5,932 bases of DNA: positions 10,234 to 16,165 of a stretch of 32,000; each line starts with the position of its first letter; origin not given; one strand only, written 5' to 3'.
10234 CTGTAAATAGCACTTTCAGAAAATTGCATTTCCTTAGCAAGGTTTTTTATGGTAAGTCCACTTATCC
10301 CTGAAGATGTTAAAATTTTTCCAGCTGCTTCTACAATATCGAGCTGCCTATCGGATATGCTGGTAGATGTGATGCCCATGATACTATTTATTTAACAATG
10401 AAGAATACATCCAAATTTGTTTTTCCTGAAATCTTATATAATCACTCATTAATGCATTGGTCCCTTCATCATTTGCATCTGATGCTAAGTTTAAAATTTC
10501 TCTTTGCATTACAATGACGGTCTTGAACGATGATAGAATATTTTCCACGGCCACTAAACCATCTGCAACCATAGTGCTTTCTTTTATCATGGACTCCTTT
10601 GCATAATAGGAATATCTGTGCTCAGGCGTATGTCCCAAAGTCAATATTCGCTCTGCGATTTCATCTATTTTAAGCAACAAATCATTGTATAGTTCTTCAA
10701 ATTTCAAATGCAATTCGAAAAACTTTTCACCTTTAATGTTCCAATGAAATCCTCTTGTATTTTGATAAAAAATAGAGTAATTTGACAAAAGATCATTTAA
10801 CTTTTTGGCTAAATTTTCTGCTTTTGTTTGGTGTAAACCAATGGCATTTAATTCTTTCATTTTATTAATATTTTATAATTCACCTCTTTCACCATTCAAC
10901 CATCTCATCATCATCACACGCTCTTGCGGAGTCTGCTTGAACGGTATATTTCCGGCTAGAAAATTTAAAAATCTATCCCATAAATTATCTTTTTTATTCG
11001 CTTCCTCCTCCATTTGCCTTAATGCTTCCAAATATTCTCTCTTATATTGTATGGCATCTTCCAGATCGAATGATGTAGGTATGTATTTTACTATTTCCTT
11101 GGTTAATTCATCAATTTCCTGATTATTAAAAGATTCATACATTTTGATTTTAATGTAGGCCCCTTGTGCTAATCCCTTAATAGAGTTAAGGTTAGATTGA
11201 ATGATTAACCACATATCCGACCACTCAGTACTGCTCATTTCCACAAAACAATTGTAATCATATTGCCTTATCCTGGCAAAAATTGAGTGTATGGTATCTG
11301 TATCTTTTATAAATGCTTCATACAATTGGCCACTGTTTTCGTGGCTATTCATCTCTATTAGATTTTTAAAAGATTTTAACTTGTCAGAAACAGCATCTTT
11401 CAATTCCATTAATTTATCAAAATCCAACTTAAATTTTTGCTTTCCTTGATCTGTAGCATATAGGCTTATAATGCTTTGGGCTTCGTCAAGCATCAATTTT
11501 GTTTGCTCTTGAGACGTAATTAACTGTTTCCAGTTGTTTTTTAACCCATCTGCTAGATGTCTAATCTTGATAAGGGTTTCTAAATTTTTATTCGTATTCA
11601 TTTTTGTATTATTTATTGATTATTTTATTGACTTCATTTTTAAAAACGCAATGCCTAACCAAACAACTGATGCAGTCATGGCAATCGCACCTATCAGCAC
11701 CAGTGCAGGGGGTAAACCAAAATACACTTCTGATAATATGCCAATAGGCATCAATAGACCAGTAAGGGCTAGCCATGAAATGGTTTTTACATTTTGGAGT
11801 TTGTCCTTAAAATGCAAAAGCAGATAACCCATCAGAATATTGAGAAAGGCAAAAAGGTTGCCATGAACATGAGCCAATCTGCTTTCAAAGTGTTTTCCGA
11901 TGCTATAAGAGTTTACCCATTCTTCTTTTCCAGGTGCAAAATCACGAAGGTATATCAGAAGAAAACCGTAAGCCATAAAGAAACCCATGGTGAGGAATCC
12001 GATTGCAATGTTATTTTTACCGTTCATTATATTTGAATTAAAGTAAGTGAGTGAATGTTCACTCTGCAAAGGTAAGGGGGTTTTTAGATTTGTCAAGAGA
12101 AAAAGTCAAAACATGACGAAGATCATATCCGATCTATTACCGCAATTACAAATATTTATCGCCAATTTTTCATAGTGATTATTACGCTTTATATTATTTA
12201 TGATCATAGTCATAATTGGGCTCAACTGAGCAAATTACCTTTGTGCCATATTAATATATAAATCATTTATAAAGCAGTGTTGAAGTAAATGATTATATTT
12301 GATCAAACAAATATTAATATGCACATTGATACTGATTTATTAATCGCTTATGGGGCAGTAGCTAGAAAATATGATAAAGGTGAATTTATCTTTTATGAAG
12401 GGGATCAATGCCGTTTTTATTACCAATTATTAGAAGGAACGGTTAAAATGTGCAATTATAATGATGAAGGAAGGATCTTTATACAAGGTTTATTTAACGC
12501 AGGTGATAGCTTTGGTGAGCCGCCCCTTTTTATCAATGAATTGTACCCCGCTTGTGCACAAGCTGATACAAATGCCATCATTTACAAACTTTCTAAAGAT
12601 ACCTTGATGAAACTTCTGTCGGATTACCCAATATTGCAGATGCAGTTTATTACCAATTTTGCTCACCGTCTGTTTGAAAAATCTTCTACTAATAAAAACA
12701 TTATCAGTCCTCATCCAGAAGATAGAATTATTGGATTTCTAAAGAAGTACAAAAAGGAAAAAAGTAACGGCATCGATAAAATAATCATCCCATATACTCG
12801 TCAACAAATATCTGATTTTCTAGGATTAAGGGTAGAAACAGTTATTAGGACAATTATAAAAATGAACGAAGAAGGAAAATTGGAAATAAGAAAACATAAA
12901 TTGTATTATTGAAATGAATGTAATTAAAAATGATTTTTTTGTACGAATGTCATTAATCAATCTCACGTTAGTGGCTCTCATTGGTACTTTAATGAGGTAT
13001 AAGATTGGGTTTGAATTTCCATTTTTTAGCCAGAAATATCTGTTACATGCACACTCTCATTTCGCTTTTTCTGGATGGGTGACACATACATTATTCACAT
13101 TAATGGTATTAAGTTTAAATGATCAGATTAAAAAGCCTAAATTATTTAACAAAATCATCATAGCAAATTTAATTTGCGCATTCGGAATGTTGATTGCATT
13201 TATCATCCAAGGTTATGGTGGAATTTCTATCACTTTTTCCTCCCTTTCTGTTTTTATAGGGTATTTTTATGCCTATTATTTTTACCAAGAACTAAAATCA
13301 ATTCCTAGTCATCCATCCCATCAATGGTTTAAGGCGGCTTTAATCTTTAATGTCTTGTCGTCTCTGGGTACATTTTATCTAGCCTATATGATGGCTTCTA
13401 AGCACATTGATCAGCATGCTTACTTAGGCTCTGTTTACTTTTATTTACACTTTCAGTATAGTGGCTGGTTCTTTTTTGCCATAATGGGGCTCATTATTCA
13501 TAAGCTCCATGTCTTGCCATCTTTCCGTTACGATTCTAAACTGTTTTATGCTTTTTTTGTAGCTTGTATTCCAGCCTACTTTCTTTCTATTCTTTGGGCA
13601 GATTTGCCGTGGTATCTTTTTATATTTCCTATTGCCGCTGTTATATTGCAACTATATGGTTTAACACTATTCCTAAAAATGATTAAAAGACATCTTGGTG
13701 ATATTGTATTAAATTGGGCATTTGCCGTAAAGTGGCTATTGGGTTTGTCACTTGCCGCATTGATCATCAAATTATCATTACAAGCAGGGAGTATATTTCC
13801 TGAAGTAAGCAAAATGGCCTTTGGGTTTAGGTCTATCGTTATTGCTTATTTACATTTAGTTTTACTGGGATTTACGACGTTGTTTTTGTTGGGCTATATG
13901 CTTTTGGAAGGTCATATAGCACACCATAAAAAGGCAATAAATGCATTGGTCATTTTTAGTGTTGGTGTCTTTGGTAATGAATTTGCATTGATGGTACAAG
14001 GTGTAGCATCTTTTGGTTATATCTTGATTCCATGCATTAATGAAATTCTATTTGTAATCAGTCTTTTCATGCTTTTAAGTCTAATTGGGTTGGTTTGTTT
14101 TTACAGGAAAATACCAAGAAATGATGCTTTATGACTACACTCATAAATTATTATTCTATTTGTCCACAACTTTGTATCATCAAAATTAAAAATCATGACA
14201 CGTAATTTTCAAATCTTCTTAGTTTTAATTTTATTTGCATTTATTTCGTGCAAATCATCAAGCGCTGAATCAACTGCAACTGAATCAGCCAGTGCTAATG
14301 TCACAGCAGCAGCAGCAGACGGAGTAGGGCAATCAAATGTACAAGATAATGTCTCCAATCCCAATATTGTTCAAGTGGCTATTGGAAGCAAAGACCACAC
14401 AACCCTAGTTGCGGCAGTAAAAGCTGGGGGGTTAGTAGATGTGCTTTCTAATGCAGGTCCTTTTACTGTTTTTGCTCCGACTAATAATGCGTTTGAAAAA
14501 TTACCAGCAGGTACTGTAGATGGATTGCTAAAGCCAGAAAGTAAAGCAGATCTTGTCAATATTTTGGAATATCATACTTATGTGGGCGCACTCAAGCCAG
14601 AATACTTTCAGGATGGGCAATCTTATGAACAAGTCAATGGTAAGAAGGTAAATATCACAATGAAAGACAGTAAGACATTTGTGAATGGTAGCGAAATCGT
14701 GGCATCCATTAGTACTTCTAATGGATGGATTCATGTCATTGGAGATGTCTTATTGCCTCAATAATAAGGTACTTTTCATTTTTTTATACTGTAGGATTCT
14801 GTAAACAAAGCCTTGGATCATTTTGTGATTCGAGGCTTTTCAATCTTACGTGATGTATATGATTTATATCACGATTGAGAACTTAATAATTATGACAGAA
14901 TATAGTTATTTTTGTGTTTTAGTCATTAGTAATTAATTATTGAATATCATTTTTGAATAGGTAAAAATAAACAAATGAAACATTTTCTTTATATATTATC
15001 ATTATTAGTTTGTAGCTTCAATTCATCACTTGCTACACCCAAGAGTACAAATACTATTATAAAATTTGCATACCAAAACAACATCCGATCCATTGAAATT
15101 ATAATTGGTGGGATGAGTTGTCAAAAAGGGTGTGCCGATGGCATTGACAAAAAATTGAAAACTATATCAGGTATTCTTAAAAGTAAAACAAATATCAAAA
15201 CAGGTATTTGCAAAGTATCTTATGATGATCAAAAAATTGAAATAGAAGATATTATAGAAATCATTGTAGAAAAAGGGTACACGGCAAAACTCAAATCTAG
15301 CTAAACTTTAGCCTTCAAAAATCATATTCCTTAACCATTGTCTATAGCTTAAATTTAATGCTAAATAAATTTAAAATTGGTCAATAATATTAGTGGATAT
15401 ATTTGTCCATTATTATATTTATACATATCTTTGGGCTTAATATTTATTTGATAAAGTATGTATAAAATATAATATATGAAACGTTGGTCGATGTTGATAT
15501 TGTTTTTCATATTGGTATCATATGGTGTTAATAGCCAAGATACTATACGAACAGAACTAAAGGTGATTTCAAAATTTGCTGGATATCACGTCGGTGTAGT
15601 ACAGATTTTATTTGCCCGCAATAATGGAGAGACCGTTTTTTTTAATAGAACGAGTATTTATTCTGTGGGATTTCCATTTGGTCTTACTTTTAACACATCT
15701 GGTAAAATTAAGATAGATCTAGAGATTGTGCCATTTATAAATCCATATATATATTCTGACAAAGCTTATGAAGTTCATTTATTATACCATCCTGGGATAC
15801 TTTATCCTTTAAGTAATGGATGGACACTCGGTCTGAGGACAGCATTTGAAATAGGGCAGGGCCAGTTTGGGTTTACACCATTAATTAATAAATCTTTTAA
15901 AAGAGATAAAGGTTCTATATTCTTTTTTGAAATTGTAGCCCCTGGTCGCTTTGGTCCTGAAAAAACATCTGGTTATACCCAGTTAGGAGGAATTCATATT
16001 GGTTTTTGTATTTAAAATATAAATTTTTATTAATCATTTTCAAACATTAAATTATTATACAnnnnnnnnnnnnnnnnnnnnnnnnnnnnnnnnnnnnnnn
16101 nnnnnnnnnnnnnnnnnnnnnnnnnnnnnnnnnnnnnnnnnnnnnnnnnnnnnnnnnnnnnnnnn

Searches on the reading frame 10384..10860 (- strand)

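Call 6: search_protein_families(library=pfam, proteins=[window:10384-10860:-])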
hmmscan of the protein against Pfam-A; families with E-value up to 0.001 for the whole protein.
window:10384-10860:- (158 aa): 1 family
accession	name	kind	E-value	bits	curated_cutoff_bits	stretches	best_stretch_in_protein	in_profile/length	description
PF00210.30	Ferritin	-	8.1e-26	91.1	24.5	1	19-158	2-138/142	Ferritin-like domain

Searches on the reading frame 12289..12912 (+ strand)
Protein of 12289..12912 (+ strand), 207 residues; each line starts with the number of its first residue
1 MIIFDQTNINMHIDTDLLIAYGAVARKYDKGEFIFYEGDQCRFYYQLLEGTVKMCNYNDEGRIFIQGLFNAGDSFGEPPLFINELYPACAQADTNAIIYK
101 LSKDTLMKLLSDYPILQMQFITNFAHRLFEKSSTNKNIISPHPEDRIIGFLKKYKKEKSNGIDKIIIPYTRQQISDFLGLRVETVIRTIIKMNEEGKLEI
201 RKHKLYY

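Call 5: search_protein_families(library=pfam, proteins=[window:12289-12912:+])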
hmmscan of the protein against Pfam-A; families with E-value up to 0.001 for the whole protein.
window:12289-12912:+ (207 aa): 3 families
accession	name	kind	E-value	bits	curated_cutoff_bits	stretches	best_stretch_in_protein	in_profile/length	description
PF00027.35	cNMP_binding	-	7.8e-18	64.7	27.5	1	26-112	2-88/89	Cyclic nucleotide-binding domain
PF13545.12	HTH_Crp_2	-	4.3e-08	33.4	27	1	146-202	2-56/70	Crp-like helix-turn-helix domain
PF00325.26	Crp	-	0.00042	20.4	21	1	170-196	4-30/32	Bacterial regulatory proteins, crp family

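Call 8: search_protein_families(library=ncbifam, proteins=[window:12289-12912:+])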
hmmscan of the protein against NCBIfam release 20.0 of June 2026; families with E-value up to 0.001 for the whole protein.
window:12289-12912:+ (207 aa): 10 families
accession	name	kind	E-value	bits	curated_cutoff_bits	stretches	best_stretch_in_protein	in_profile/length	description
NF050806.1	TransRegFixKCaul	equivalog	1.5e-17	63.6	300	1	13-198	13-194/215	transcriptional regulator FixK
NF008732.0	PRK11753.1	equivalog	7.4e-14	51.7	266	1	23-200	23-203/214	cAMP-activated global transcriptional regulator CRP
NF045989.1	TransRegFnrLRhodb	equivalog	1.2e-11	44.3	300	2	155-202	172-219/245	transcriptional regulator FnrL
NF008365.0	PRK11161.1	subfamily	3.2e-11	43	228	1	28-201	52-227/250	fumarate/nitrate reduction transcriptional regulator Fnr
NF006901.0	PRK09392.1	equivalog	1.6e-06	27.6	211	1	20-196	27-201/236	transcriptional activator FtrB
NF053664.1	TransRegPtrACyano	equivalog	1.6e-05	24.3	300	1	48-203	34-185/196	Crp/Fnr family transcriptional regulator PtrA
NF041163.2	encap_f2b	equivalog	1.8e-05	24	400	1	20-123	92-196/450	family 2B encapsulin nanocompartment shell protein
NF007707.0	PRK10402.1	subfamily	4.3e-05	23.2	180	1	26-137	34-146/226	transcriptional regulator YeiL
NF052518.1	TransRegLdrP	equivalog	0.00013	22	300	1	27-106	3-81/195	transcriptional regulator LdrP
NF010499.0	PRK13918.1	equivalog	0.0002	20.9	274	1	27-196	16-180/205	CRP/FNR family transcriptional regulator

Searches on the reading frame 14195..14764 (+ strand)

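Call 5: search_protein_families(library=pfam, proteins=[window:14195-14764:+])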
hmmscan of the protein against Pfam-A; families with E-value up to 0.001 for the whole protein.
window:14195-14764:+ (189 aa): 1 family
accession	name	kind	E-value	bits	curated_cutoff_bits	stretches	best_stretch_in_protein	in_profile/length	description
PF02469.27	Fasciclin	-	9.8e-31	107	22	1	67-188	2-123/123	Fasciclin domain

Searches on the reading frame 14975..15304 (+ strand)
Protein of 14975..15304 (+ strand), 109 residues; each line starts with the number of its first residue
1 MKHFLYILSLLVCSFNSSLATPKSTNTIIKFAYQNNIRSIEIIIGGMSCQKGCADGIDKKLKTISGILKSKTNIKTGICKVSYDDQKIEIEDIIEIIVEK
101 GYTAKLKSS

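Call 5: search_protein_families(library=pfam, proteins=[window:14975-15304:+])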
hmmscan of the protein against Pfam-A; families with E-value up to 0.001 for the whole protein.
window:14975-15304:+ (109 aa): 1 family
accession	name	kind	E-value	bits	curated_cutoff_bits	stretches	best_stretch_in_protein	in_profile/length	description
PF00403.32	HMA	-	5.5e-10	39.9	24.8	1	42-103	2-62/62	Heavy-metal-associated domain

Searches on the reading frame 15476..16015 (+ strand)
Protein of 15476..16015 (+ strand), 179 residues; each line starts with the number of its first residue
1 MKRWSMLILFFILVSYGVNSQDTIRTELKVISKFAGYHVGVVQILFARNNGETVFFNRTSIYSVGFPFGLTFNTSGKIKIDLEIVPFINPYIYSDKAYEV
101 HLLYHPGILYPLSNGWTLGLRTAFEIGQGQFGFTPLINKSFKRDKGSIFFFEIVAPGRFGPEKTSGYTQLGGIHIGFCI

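Call 5: search_protein_families(library=pfam, proteins=[window:15476-16015:+])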
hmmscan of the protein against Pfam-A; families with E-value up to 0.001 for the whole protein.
window:15476-16015:+ (179 aa): 0 families

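Call 8: search_protein_families(library=ncbifam, proteins=[window:15476-16015:+])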
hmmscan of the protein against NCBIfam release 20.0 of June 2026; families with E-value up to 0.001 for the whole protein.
window:15476-16015:+ (179 aa): 0 families

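Call 34: search_protein_families(library=pfam, max_evalue=0.01, proteins=[window:15476-16015:+])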
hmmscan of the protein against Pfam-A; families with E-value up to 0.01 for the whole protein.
window:15476-16015:+ (179 aa): 0 families

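Call 39: find_encoding_contigs(protein=window:15476-16015:+, flank=10000, max_places=6)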
Protein window:15476-16015:+ (179 aa): 6 contigs read that carry it; 3 places shown.
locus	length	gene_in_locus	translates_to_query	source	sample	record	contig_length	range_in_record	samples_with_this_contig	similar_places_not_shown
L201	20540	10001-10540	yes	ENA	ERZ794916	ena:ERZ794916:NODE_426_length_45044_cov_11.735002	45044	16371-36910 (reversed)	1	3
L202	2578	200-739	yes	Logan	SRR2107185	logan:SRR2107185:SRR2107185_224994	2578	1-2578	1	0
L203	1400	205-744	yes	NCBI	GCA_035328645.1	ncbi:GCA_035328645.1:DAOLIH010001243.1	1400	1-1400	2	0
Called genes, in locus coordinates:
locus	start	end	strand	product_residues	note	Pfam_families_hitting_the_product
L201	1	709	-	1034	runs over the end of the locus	PF00873:ACR_tran, PF02355:SecD_SecF_C (weak), PF03176:MMPL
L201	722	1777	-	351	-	PF25919:BSH_CusB (faint), PF25917:BSH_RND (weak), PF25973:BSH_CzcB (faint), PF25984:BSH_YknX (faint), PF25989:YknX_C (weak)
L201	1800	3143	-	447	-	PF02321:OEP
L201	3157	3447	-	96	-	PF07883:Cupin_2 (weak)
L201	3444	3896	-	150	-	-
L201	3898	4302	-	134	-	-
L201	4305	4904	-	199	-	PF00440:TetR_N, PF08359:TetR_C_4 (weak)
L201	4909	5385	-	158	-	PF00210:Ferritin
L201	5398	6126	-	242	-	-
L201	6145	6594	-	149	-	-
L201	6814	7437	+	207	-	PF00027:cNMP_binding, PF13545:HTH_Crp_2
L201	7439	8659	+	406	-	-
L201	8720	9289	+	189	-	PF02469:Fasciclin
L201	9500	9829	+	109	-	PF00403:HMA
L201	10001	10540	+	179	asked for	-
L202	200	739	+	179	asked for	-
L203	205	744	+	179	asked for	-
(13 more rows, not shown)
